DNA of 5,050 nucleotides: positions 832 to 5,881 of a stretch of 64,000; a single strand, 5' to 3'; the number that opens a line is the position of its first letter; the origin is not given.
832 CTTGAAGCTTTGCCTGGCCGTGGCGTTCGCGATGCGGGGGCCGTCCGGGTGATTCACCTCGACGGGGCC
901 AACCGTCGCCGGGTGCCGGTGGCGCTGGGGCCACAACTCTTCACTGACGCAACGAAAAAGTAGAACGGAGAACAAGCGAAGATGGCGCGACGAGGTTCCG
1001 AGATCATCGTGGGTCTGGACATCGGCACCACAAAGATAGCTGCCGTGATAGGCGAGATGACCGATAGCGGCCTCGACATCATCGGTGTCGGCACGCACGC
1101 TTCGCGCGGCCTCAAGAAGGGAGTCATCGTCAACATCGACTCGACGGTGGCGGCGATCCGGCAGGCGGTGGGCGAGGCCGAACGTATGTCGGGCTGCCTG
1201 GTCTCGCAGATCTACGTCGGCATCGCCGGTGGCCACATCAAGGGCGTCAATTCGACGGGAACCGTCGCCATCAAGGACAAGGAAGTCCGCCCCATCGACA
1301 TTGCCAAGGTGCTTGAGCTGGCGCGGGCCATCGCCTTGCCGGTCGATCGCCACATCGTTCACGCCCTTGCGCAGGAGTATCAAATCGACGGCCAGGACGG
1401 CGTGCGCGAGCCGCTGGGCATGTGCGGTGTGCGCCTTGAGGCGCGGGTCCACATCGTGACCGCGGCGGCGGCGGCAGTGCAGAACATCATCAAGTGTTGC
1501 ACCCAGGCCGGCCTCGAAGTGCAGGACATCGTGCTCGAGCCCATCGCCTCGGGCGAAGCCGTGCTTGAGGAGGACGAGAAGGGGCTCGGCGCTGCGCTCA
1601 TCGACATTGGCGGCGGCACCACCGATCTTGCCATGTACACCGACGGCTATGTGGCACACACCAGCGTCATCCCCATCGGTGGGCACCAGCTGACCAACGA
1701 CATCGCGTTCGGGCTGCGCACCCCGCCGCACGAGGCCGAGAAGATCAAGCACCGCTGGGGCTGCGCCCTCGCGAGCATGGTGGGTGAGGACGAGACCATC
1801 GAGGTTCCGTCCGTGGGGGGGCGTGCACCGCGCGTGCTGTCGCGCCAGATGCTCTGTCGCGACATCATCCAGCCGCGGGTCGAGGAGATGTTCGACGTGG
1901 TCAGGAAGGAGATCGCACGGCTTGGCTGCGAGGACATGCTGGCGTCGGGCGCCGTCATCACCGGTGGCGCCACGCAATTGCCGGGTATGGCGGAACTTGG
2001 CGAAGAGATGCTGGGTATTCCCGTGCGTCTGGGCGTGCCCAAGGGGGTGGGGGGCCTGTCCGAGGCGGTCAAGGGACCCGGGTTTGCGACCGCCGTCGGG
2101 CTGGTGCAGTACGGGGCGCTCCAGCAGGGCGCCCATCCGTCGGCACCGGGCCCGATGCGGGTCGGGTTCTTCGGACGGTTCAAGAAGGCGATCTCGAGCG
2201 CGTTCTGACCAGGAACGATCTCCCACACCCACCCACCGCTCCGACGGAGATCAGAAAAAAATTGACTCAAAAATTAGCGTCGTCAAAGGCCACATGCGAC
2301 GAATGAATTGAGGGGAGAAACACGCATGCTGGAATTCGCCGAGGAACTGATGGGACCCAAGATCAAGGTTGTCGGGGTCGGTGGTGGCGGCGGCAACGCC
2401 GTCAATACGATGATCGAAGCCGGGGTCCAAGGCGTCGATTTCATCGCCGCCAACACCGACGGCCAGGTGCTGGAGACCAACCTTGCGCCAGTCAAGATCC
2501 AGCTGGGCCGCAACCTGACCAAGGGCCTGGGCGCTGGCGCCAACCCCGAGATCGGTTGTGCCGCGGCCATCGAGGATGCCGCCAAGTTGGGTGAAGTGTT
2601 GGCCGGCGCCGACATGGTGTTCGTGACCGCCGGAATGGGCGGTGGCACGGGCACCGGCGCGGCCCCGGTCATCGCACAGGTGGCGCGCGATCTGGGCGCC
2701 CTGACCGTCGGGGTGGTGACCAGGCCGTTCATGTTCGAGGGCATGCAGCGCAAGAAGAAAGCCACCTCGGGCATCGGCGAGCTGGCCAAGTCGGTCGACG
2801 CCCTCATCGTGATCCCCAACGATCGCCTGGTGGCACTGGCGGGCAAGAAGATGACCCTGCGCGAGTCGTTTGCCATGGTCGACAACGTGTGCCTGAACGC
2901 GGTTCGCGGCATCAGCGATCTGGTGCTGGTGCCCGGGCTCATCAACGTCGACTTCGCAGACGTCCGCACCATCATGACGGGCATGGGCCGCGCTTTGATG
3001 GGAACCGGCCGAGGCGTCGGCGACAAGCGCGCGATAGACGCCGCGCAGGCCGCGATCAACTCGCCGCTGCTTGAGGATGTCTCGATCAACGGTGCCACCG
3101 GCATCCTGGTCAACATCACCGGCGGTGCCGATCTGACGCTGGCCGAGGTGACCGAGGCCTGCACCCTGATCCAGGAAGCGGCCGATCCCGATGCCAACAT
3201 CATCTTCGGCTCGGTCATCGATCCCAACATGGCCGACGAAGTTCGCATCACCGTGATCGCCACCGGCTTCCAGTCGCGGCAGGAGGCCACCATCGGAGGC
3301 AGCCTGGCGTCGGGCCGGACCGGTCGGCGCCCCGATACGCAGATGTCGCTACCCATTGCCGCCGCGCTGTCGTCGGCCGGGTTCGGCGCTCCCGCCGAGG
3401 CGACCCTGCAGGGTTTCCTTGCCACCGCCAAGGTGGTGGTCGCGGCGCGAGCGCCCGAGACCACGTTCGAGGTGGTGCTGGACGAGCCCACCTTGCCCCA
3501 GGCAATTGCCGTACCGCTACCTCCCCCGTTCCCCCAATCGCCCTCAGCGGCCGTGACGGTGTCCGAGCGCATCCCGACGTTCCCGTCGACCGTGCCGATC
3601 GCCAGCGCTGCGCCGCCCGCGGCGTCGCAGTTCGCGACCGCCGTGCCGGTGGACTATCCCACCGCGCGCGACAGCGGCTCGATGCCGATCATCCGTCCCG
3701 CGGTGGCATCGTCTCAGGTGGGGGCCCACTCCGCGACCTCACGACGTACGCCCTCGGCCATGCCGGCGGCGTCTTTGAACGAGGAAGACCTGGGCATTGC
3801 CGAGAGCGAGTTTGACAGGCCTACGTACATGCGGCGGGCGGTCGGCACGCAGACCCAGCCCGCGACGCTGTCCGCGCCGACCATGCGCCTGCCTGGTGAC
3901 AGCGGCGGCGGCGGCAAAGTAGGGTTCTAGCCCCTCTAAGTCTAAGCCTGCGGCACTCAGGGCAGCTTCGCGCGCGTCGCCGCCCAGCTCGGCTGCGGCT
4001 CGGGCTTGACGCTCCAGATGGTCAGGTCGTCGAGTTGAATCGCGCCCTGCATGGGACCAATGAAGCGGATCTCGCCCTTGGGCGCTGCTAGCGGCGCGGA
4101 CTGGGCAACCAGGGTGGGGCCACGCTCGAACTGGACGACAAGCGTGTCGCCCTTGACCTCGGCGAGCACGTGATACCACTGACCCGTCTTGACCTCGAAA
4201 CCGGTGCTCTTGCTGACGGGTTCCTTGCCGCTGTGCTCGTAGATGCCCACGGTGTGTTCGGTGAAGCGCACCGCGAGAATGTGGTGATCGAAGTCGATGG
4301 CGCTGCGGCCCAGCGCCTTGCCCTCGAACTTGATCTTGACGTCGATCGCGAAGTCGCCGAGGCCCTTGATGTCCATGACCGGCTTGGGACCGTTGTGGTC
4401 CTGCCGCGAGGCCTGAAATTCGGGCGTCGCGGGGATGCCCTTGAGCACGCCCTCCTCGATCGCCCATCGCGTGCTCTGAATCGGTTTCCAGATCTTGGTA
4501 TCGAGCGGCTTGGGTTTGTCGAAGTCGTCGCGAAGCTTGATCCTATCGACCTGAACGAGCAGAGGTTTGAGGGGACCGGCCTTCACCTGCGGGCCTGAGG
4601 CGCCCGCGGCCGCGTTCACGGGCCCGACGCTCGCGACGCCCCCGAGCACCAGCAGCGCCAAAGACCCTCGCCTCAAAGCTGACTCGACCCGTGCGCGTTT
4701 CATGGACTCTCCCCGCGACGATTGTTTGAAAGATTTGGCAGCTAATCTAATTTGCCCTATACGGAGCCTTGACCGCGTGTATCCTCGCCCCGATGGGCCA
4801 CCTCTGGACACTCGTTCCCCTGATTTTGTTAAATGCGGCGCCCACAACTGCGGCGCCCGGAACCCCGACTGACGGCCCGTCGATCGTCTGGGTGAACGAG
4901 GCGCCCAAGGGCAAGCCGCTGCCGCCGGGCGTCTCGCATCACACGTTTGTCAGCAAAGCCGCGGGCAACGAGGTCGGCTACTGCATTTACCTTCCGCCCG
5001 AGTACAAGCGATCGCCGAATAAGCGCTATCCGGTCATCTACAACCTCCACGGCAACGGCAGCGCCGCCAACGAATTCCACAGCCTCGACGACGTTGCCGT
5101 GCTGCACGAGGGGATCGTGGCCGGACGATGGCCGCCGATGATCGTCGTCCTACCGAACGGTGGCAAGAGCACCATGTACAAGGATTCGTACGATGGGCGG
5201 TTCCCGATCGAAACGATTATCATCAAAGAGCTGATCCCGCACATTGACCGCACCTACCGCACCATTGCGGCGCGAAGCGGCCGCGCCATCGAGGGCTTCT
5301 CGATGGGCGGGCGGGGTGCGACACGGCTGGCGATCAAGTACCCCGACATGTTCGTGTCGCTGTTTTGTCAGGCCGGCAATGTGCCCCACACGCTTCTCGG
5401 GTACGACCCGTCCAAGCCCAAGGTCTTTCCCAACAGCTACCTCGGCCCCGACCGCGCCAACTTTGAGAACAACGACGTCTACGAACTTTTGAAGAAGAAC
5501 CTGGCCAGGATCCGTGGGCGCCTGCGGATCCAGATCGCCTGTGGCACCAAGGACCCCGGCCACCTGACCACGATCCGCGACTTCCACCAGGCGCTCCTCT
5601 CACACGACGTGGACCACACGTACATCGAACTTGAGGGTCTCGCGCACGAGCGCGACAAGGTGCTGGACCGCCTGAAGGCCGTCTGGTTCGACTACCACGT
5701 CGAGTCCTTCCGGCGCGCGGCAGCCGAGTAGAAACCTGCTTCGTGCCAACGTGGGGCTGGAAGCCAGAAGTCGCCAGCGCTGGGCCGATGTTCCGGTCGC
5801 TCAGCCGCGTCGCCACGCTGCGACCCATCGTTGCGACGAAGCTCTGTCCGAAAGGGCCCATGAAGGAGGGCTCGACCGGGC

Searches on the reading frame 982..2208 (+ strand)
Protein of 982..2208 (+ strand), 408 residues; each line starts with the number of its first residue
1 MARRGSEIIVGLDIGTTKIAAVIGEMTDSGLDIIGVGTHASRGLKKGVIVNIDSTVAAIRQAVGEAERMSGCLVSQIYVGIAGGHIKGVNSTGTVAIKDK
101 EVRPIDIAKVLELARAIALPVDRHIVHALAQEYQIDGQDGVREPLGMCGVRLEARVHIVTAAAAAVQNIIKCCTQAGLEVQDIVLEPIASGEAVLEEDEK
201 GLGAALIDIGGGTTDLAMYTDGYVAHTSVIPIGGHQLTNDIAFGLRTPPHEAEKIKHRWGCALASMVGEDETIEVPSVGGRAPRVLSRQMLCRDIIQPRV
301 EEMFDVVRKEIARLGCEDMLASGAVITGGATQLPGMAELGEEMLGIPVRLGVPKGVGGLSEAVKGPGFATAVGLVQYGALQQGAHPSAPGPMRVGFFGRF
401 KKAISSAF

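Call 5: search_protein_families(library=pfam, proteins=[window:982-2208:+], max_evalue=0.01)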
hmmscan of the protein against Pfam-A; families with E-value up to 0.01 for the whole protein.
window:982-2208:+ (408 aa): 5 families
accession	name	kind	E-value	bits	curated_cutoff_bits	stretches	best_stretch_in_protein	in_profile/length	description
PF14450.12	FtsA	-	1.6e-51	174.4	31.8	2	205-373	1-127/127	Cell division protein FtsA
PF02491.25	SHS2_FTSA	-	6.2e-28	97.4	25.4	1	83-160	1-79/79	SHS2 domain inserted in FTSA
PF06723.19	MreB_Mbl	-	3.7e-13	49.5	27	1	169-350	112-303/327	MreB/Mbl protein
PF11104.14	PilM_2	-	1.6e-06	27.8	27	1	157-257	129-235/340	Type IV pilus assembly protein PilM;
PF06277.17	EutA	-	2.4e-05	23.8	27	1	202-240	143-181/475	Ethanolamine utilisation protein EutA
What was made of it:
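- Checked: ftsA/ftsZ (982-3930) and smpB (13395-13862) flank the region (call 5).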

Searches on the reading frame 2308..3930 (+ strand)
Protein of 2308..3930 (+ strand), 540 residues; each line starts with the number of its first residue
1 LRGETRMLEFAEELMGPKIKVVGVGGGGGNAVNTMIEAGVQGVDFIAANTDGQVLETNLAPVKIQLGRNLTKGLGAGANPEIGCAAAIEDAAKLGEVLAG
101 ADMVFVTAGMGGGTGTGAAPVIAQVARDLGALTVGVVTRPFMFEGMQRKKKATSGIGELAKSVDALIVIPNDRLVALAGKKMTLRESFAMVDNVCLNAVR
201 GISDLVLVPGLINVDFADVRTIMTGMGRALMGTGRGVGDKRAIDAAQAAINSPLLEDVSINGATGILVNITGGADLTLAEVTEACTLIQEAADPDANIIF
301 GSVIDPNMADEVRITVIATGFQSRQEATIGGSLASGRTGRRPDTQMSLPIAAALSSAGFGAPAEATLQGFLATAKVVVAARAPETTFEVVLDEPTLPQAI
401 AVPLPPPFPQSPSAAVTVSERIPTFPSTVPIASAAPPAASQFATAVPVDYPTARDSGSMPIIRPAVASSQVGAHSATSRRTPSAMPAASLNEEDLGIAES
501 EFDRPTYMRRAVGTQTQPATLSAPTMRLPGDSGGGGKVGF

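Call 5: search_protein_families(library=pfam, proteins=[window:2308-3930:+], max_evalue=0.01)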
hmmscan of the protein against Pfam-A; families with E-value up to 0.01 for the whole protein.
window:2308-3930:+ (540 aa): 2 families
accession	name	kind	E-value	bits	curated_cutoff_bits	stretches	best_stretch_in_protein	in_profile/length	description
PF00091.31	Tubulin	-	2e-46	159.1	33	1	18-177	1-188/190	Tubulin/FtsZ family, GTPase domain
PF12327.13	FtsZ_C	-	7.6e-36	122.7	27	1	227-322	1-95/95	FtsZ family, C-terminal domain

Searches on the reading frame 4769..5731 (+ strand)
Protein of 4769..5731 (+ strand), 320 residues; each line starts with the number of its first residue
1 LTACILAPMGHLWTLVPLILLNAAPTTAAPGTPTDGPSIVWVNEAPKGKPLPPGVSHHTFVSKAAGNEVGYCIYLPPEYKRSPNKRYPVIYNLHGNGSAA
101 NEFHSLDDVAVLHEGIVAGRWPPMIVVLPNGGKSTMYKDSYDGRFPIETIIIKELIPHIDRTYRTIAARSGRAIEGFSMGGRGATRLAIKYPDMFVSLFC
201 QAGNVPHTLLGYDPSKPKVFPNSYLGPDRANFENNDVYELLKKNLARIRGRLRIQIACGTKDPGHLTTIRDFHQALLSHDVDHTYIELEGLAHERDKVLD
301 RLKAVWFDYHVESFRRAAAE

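Call 5: search_protein_families(library=pfam, proteins=[window:4769-5731:+], max_evalue=0.01)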
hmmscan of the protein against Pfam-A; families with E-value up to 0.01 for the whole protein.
window:4769-5731:+ (320 aa): 1 family
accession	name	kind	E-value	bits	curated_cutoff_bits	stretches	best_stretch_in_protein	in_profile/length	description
PF00756.26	Esterase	-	1e-22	81.6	22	1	62-264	1-197/251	Putative esterase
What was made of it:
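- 4769..5731 (+): Left flank, native: a secreted PF00756 esterase. Pfam E = 1e-22 (call 5).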

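Call 11: search_protein_families(library=ncbifam, proteins=[window:4769-5731:+], max_evalue=0.01)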
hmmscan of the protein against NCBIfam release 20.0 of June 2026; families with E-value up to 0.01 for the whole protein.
window:4769-5731:+ (320 aa): 4 families
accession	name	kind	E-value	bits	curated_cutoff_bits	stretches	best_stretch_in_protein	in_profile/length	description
NF041944.1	Xylase_Ferestase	equivalog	1.4e-16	59.8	1200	1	55-198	468-617/694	bifunctional endo-1,4-beta-xylanase/feruloyl esterase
TIGR02821.1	fghA_ester_D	equivalog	6.9e-12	45.5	281.7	1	140-262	110-222/275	S-formylglutathione hydrolase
NF050058.1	e_dPHAscl_type1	hypoth_equivalog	3.8e-08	33.1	150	1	66-207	5-141/276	extracellular catalytic domain type 1 short-chain-length polyhydroxyalkanoate depolymerase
NF058612.1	GTNG0744Estse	equivalog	4.4e-05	23.5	450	1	59-210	12-161/242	GTNG_0744 family esterase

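Call 33: find_related_loci(query=window:4769-5728:+, collection=metagenome_contigs, flank=10000)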
Query window:4769-5728:+ (320 aa) in metagenome_contigs; peptide patterns used: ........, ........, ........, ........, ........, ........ (x = any residue, [..] = any of these).
36 stretches matched a pattern; 6 encode a relative of the query (tblastn E <= 1e-3); 6 distinct loci.
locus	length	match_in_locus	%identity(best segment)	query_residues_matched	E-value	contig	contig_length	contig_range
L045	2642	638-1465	64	41-319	6e-127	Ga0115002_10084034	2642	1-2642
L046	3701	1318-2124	67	19-286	2e-121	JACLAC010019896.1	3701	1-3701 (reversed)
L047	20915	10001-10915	53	13-320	3e-102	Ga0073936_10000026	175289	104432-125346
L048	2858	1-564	69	132-319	3e-93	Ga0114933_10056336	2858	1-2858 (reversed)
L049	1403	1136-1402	74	104-192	5e-40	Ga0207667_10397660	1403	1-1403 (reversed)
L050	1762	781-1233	40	55-209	3e-28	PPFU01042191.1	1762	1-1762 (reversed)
